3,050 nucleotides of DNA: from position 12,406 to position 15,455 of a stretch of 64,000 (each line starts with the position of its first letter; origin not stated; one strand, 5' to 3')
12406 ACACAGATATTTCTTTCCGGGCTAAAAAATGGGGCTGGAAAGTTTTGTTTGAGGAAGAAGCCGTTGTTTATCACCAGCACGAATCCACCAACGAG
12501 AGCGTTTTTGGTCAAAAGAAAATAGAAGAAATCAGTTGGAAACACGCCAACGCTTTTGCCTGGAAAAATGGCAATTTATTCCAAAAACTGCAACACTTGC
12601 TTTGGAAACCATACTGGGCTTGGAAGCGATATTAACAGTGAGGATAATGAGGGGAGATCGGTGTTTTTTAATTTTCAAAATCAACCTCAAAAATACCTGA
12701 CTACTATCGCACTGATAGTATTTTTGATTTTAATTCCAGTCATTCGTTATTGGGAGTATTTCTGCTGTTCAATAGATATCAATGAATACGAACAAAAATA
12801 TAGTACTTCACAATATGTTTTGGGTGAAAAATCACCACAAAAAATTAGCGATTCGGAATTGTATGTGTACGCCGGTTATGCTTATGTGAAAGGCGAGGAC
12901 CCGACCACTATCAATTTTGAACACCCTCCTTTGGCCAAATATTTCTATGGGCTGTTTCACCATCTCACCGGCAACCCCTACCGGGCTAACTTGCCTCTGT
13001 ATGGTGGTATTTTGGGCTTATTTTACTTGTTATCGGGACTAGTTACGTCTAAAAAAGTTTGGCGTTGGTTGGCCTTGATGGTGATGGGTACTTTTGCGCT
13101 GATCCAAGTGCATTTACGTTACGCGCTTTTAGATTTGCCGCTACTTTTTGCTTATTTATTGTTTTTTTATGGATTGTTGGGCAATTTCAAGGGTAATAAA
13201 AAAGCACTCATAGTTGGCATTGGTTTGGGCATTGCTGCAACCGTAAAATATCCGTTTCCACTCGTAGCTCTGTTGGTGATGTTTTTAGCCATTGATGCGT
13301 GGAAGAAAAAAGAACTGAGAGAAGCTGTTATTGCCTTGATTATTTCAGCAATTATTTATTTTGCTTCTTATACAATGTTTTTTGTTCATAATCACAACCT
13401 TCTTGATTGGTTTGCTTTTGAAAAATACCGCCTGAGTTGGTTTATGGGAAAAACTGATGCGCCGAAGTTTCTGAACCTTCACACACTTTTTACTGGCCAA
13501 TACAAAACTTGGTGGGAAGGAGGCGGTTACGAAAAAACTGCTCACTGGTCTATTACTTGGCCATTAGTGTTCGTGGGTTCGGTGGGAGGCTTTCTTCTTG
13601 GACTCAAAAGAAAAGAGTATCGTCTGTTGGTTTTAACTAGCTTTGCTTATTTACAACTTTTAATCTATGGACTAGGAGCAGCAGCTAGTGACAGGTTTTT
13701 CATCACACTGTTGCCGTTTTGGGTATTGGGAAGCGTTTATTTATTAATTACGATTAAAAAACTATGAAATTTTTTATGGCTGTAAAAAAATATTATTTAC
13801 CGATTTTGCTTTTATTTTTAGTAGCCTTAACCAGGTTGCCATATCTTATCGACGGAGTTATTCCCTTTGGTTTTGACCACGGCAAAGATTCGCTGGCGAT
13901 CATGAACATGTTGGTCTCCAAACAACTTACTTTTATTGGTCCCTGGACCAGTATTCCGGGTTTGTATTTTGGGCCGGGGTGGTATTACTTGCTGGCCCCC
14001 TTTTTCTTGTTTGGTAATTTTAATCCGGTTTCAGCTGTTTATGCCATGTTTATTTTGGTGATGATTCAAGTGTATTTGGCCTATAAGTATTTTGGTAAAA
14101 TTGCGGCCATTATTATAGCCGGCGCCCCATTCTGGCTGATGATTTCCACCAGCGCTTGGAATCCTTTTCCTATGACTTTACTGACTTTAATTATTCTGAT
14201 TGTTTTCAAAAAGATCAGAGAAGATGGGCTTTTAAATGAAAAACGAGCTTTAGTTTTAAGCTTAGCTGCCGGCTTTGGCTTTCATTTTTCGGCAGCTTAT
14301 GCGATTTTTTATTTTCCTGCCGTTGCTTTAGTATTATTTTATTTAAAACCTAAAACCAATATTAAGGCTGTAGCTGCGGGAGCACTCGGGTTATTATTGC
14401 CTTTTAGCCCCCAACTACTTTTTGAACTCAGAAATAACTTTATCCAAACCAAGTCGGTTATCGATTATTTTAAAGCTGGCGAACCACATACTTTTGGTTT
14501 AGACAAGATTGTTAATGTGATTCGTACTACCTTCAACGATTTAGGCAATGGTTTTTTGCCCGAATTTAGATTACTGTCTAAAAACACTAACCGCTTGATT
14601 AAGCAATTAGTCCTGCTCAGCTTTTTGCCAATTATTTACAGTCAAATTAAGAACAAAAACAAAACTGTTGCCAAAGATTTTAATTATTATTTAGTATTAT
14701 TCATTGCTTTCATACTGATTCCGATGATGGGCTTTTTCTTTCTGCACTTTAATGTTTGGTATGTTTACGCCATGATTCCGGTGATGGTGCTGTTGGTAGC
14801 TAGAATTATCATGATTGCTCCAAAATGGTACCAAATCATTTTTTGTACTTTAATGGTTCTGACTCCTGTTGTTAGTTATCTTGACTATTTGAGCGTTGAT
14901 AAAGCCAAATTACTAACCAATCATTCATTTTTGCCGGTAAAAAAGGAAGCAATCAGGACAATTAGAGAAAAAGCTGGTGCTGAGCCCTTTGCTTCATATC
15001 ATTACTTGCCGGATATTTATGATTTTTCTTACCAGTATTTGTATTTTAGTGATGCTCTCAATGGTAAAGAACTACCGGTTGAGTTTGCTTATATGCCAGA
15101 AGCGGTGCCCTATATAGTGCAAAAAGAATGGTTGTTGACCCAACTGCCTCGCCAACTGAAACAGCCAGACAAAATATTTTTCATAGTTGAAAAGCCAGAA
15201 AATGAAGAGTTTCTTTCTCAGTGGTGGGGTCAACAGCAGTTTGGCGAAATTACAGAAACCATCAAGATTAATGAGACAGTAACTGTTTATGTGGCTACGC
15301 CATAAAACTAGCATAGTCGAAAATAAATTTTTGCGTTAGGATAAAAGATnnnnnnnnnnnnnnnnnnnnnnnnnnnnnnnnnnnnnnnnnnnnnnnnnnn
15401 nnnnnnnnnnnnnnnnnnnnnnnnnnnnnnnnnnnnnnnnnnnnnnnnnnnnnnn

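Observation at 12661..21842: Candidate polyprenyl-phosphate-sugar-dependent extracytoplasmic glycosylation system: DPM1/GtrB-like synthase plus multiple PMT/ArnT-like GT-C enzymes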

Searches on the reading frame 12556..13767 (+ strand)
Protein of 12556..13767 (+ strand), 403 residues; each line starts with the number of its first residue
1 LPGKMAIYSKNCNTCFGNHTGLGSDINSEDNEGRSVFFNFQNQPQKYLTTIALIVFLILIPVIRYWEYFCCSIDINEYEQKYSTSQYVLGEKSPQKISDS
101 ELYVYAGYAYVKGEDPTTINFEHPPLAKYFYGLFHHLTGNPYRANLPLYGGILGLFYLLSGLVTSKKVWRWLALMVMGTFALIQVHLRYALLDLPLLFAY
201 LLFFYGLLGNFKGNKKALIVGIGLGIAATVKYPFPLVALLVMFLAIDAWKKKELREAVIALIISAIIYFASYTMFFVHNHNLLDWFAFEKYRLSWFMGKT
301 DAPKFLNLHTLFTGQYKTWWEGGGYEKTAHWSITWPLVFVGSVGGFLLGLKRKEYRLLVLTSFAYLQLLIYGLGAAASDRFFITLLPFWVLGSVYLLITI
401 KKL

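Call 3: search_protein_families(library=pfam, proteins=[window:12556-13767:+], max_evalue=0.01)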
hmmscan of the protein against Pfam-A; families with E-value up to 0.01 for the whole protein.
window:12556-13767:+ (403 aa): 0 families

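Call 10: search_protein_families(library=ncbifam, proteins=[window:12556-13767:+], max_evalue=0.01)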
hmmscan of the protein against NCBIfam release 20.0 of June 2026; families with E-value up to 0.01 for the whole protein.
window:12556-13767:+ (403 aa): 1 family
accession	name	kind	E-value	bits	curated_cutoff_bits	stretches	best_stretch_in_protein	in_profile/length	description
NF040686.1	TcpD_dom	domain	0.0056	16.6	24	1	237-269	10-42/63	TcpD family membrane protein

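Call 14: find_homologous_proteins(query=window:12661-13767:+, max_evalue=0.001)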
Query window:12661-13767:+ (368 aa): 87 proteins with E <= 0.001 among 8000 candidates.
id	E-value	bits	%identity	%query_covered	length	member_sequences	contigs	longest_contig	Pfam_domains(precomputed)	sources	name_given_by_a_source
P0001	2.0e-244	829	100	100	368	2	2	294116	-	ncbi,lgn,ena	-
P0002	9.8e-204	695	83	100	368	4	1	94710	-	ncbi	-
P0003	4.5e-146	505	63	98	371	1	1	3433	-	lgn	-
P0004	3.4e-140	486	63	93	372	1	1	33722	-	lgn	-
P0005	2.5e-138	480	61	93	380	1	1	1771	PF02366.25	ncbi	-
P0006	2.8e-135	470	61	92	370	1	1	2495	-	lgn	-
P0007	3.7e-134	466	60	93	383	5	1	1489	-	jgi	jgi:hypothetical protein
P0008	1.1e-133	464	62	91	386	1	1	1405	-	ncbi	-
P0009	2.7e-131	456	58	96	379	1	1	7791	-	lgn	-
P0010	3.5e-131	456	59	93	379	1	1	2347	-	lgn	-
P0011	2.8e-106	374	50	98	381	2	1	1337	-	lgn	-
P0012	3.4e-101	357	52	96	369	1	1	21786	PF02366.25,PF13231.13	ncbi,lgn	ncbi:MAG: glycosyltransferase family 39 protein [Patescibacteria group bacterium]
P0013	1.7e-98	348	50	93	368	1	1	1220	-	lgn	-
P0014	2.0e-96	342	47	94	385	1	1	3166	-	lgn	-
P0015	6.8e-94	333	51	95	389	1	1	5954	-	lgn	-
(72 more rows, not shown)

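Call 18: search_solved_structures(query=A1, max_evalue=1, show_alignments=2)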
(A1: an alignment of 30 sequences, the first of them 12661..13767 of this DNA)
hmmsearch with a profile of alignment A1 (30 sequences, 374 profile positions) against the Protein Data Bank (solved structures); distinct sequences matched with E-value up to 1: 0.

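Call 25: search_protein_families(library=pfam, alignment_id=A1, max_evalue=0.01)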
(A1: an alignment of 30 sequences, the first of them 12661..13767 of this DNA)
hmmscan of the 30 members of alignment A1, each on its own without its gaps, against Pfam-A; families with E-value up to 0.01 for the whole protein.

A. member 1, window:12661-13767:+ (368 aa): 1 family
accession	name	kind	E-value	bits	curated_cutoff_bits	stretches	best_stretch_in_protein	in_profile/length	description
PF02366.24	PMT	-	0.00015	21.9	22.7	1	121-241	97-225/245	Dolichyl-phosphate-mannose-protein mannosyltransferase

B. families by the number of members that match (of 30 scanned): 3 families
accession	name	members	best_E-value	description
PF02366.24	PMT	10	1.7e-09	Dolichyl-phosphate-mannose-protein mannosyltransferase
PF13231.12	PMT_2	9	1.1e-09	Dolichyl-phosphate-mannose-protein mannosyltransferase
PF04160.17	Borrelia_orfX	1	0.0069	Orf-X protein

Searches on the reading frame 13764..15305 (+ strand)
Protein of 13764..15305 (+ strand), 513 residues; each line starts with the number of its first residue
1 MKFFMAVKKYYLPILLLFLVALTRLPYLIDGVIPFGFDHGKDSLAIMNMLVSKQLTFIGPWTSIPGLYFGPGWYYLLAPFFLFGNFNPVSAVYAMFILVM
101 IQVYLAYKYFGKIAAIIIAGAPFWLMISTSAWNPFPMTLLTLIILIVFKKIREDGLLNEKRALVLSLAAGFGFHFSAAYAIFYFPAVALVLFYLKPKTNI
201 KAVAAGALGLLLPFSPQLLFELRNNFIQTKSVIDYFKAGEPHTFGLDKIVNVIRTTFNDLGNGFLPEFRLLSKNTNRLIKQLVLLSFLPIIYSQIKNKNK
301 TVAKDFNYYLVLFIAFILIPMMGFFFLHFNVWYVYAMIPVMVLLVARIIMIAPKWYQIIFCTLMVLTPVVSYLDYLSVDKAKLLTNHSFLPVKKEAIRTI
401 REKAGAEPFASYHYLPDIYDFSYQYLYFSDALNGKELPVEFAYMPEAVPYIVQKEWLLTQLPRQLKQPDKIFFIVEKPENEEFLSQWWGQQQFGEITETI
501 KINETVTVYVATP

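Call 3: search_protein_families(library=pfam, proteins=[window:13764-15305:+], max_evalue=0.01)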
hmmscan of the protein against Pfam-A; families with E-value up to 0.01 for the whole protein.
window:13764-15305:+ (513 aa): 0 families

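Call 10: search_protein_families(library=ncbifam, proteins=[window:13764-15305:+], max_evalue=0.01)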
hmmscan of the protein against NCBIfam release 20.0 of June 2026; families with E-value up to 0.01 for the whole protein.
window:13764-15305:+ (513 aa): 0 families

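Call 16: find_homologous_proteins(query=window:13764-15305:+, max_evalue=0.001)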
Query window:13764-15305:+ (513 aa): 232 proteins with E <= 0.001 among 8000 candidates; the best 120 are listed.
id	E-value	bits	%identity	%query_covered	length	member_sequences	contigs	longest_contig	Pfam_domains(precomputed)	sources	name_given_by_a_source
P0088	0.0e+0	1133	100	100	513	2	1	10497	-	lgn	-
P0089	1.6e-297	1006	85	100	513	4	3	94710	-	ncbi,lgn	-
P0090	5.5e-185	635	57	96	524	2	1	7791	-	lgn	-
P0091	2.6e-184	632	55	96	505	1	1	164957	-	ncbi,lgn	-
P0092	3.6e-182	625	57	97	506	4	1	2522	-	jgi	jgi:hypothetical protein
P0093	2.1e-173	596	52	96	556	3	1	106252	-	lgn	-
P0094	5.1e-169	582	53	99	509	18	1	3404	-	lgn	-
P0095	8.7e-167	575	54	96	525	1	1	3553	-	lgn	-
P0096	8.1e-162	558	53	96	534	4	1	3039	-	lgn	-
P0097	9.0e-160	551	51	97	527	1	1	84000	-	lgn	-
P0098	2.1e-159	550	51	96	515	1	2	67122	-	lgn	-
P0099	9.3e-158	545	51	96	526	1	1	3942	-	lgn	-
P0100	6.5e-157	542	50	99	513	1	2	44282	-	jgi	jgi:hypothetical protein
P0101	7.1e-156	539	49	99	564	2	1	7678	-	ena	-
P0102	9.7e-156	538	50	99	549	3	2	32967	-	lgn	-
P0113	3.7e-140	487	47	97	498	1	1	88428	-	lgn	-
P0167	2.9e-119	418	44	99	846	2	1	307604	-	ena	-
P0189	5.7e-116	407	43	99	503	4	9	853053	-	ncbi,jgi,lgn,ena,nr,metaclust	ncbi:MAG: hypothetical protein UT13_C0001G0472 [Candidatus Pacebacteria bacterium GW2011_GWF2_38_9]|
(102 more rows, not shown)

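Call 24: search_solved_structures(query=A2, max_evalue=1, show_alignments=1)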
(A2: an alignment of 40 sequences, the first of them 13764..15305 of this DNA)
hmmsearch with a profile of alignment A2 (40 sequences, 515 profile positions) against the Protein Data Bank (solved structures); distinct sequences matched with E-value up to 1: 0.

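Call 35: find_encoding_contigs(protein=P0189, flank=10000, max_places=1)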
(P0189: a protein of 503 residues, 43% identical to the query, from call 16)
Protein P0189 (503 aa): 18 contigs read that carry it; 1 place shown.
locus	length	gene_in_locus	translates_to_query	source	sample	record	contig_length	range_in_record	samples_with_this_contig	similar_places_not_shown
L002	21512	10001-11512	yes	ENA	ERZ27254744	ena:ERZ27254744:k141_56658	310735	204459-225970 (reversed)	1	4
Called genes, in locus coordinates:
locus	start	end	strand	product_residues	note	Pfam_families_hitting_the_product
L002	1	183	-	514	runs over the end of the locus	PF13231:PMT_2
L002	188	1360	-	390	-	PF00535:Glycos_transf_2, PF04138:GtrA_DPMS_TM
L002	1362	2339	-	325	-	PF01370:Epimerase, PF04321:RmlD_sub_bind, PF05368:NmrA (weak), PF16363:GDP_Man_Dehyd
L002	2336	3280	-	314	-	PF01073:3Beta_HSD, PF01370:Epimerase, PF02719:Polysacc_synt_2 (weak), PF04321:RmlD_sub_bind, PF07993:NAD_binding_4 (faint), PF16363:GDP_Man_Dehyd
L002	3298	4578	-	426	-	PF01210:NAD_Gly3P_dh_N (faint), PF01262:AlaDh_PNT_C (faint), PF02737:3HCDH_N (faint), PF03446:NAD_binding_2 (faint), PF03721:UDPG_MGDP_dh_N, PF03807:F420_oxidored (faint), PF00984:UDPG_MGDP_dh, PF03720:UDPG_MGDP_dh_C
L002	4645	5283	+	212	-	PF01746:tRNA_m1G_MT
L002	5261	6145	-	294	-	PF01073:3Beta_HSD, PF01370:Epimerase, PF04321:RmlD_sub_bind, PF16363:GDP_Man_Dehyd, PF02719:Polysacc_synt_2 (weak), PF13460:NAD_binding_10, PF07993:NAD_binding_4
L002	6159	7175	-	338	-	PF01073:3Beta_HSD, PF01370:Epimerase, PF02719:Polysacc_synt_2, PF04321:RmlD_sub_bind, PF07993:NAD_binding_4, PF13460:NAD_binding_10, PF16363:GDP_Man_Dehyd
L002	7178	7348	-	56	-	-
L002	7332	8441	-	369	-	PF03816:LytR_cpsA_psr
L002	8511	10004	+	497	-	PF01943:Polysacc_synt, PF13440:Polysacc_synt_3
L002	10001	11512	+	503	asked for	-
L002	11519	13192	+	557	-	-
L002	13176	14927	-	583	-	-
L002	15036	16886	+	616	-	-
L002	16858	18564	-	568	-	-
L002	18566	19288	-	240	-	PF00535:Glycos_transf_2, PF10111:Glyco_tranf_2_2 (faint)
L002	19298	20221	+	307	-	PF00535:Glycos_transf_2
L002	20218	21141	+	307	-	PF00535:Glycos_transf_2, PF13641:Glyco_tranf_2_3, PF10111:Glyco_tranf_2_2 (faint), PF13632:Glyco_trans_2_3 (weak)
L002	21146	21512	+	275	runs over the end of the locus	PF00535:Glycos_transf_2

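Call 36: find_encoding_contigs(protein=P0113, flank=10000, max_places=1)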
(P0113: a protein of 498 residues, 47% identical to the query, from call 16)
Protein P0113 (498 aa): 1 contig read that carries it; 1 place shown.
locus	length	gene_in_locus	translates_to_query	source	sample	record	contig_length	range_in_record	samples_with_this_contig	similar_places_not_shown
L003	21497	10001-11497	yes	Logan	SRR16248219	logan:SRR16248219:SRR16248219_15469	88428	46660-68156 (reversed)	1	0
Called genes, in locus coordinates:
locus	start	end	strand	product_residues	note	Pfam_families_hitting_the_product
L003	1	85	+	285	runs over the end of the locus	PF12705:PDDEXK_1, PF01930:Cas_Cas4 (faint)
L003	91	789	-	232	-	PF13189:Cytidylate_kin2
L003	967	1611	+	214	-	PF00041:fn3, PF16656:Pur_ac_phosph_N (weak)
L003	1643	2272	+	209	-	-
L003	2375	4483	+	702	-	PF09826:Beta_propel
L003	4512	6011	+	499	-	PF01943:Polysacc_synt, PF13440:Polysacc_synt_3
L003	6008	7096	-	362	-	-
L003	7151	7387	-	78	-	-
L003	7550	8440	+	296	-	PF00535:Glycos_transf_2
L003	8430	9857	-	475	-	-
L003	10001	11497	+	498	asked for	-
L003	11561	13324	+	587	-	PF13231:PMT_2 (weak)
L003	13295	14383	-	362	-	-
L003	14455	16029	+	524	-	PF13231:PMT_2 (weak)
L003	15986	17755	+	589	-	-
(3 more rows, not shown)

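Call 37: predict_structure(alignment_id=A2)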
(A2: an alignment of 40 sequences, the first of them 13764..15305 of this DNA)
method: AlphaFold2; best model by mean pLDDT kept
length: 513 residues; sequences in the alignment: 40
mean_pLDDT: 93.1   pTM: 0.92
mean pLDDT of the five models: 93.1, 92.7, 90.8, 90.7, 89.8
residues with pLDDT >= 90: 416; 70-90: 92; 50-70: 5; < 50: 0
segments of 3 or more residues with pLDDT < 50: none
pLDDT, mean of each block of 10 residues (from residue 1): 82 96 95 93 95 90 78 95 96 97 98 98 95 87 98 97 97 88 96 97 97 91 91 82 82 95 96 95 95 84 91 97 90 94 97 96 97 94 92 97 95 87 97 95 90 92 90 95 93 96 96 96
secondary structure, 60 per line:
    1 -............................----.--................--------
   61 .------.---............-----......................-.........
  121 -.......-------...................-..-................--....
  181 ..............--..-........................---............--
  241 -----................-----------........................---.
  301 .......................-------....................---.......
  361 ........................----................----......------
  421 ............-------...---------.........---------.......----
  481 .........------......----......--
elements in order: H2-29 H37-52 H72-83 H89-110 H112-120 H122-128 H136-154 H159-174 H177-194 H200-223 H227-238 H246-261 H273-296 H300-323 H331-350 H354-384 H390-404 E409-414 H421-432 E440-442 H452-460 E470-476 H481-489 E496-501 E506-511

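Call 67: list_cluster_members(proteins=[P0167, P0256, P0257, P0262, P0288, P0325, P0282, P0350, P0384, P0243])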
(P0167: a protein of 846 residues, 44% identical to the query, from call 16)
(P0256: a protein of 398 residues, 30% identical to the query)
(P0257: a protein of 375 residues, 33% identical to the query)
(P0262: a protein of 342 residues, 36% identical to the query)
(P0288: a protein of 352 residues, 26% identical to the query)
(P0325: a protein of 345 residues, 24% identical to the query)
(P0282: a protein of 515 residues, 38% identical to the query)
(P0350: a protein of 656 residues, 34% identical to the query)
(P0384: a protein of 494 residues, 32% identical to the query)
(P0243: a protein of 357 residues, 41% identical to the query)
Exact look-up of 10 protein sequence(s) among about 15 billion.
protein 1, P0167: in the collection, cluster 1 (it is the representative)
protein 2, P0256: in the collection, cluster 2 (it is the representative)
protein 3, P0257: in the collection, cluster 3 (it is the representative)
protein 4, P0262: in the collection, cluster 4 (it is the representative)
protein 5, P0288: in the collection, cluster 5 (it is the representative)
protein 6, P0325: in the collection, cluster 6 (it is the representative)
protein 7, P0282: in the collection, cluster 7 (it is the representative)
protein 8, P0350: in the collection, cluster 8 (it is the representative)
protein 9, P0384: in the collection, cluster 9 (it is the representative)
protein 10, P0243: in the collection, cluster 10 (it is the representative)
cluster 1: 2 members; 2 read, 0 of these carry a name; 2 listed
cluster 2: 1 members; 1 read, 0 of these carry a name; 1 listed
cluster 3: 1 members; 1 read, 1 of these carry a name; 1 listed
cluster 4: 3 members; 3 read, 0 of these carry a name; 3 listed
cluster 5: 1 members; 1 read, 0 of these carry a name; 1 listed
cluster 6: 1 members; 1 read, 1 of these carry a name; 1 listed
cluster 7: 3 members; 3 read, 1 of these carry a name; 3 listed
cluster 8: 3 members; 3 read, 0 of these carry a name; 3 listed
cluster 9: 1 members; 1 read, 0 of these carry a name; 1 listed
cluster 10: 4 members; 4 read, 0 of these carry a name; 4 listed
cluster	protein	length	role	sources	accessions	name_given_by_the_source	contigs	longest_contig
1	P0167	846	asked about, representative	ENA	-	-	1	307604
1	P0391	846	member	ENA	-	-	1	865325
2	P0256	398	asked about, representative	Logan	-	-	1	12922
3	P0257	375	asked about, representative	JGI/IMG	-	hypothetical protein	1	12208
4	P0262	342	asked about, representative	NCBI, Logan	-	-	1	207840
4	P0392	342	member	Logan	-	-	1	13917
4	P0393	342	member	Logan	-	-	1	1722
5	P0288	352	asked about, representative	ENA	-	-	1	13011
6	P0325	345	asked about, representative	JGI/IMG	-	hypothetical protein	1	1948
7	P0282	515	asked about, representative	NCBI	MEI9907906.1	MAG: ATP-grasp fold amidoligase family protein [Actinomycetota bacterium]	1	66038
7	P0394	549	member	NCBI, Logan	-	-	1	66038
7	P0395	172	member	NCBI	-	-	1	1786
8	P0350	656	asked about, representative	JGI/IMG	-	-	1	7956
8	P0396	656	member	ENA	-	-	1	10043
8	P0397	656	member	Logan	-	-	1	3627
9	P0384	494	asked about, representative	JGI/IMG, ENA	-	-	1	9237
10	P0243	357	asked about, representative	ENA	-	-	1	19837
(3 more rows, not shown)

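Call 90: fold_search(model_id=the predicted structure, library=pdb)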
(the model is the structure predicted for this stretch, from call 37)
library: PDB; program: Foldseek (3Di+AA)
matches with E <= 10: 338; with E <= 0.001: 9
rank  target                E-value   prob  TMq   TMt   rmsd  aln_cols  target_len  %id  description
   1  9s6t_A                1.4e-07  1.00  0.53  0.56   8.9       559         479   14  Ternary cryo-EM structure of chicken ALG12 with Dol25-PP-GlcNAc2Man7, Dol25-P-Man, and Fab (released 2026-03-18)
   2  5f15                  7.1e-07  1.00  0.58  0.56   8.5       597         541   10  Crystal Structure of ArnT from Cupriavidus metallidurans bound to Undecaprenyl phosphate (released 2016-02-17)
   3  5ezm                  1.3e-05  1.00  0.56  0.54   8.8       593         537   10  Crystal Structure of ArnT from Cupriavidus metallidurans in the apo state (released 2016-02-17)
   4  6ezn_F                2.2e-05  1.00  0.48  0.40  14.2       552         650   11  Cryo-EM structure of the yeast oligosaccharyltransferase (OST) complex (released 2018-01-17)
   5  8agb_A                2.5e-05  1.00  0.43  0.35  12.4       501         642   15  Structure of yeast oligosaccharylransferase complex with lipid-linked oligosaccharide bound (released 2022-12-07)
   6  8b6l_I                4.8e-05  1.00  0.40  0.31  16.8       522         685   13  Subtomogram average of the human Sec61-TRAP-OSTA-translocon (released 2022-12-07)
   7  8pn9_A                7.9e-05  1.00  0.46  0.37  12.2       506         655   12  Structure of human oligosaccharyltransferase OST-A complex bound to NGI-1 (released 2024-05-08)
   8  9n9j_I                2.1e-04  1.00  0.43  0.33  16.2       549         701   12  Structure of a GRP94 folding intermediate engaged with a CCDC134- and FKBP11-bound secretory translocon (released 2025-11-19)
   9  9s6u_A                1.0e-03  1.00  0.46  0.44  10.5       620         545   10  Ternary cryo-EM structure of human ALG9 with Dol25-PP-GlcNAc2Man8, Dol25-P-Man and Fab (released 2026-03-18)
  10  9s6s_A                1.7e-03  1.00  0.53  0.51   8.4       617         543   10  Ternary cryo-EM structure of human ALG9 with Dol25-PP-GlcNAc2Man6, Dol25-P-Man and Fab (released 2026-03-18)
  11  9dlh                  1.5e-02  0.99  0.39  0.34   8.2       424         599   13  donor substrate analog-bound AftB (released 2025-06-25)
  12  9i5l_A                2.7e-02  1.00  0.31  0.24   5.5       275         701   13  Structure of the Chaetomium thermophilum Pmt4 homodimer (C1 symmetry) (released 2025-12-24)
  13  7zli_A                3.8e-02  0.85  0.40  0.33  13.5       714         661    9  Cryo-EM structure of C-mannosyltransferase CeDPY19, in complex with Dol25-P-Man and bound to CMT2-Fab and anti-Fab nan (released 2023-01-11)
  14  9s6r_A                5.2e-02  0.97  0.38  0.49   9.8       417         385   12  Ternary cryo-EM structure of yeast ALG3 with Dol25-PP-GlcNAc2Man5, Dol25-P-Man, and Fab (released 2026-03-18)
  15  9dlf_C                6.4e-02  0.85  0.39  0.34  12.2       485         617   12  Arabinosyltransferase AftB in complex with Fab_B3 (released 2025-06-25)
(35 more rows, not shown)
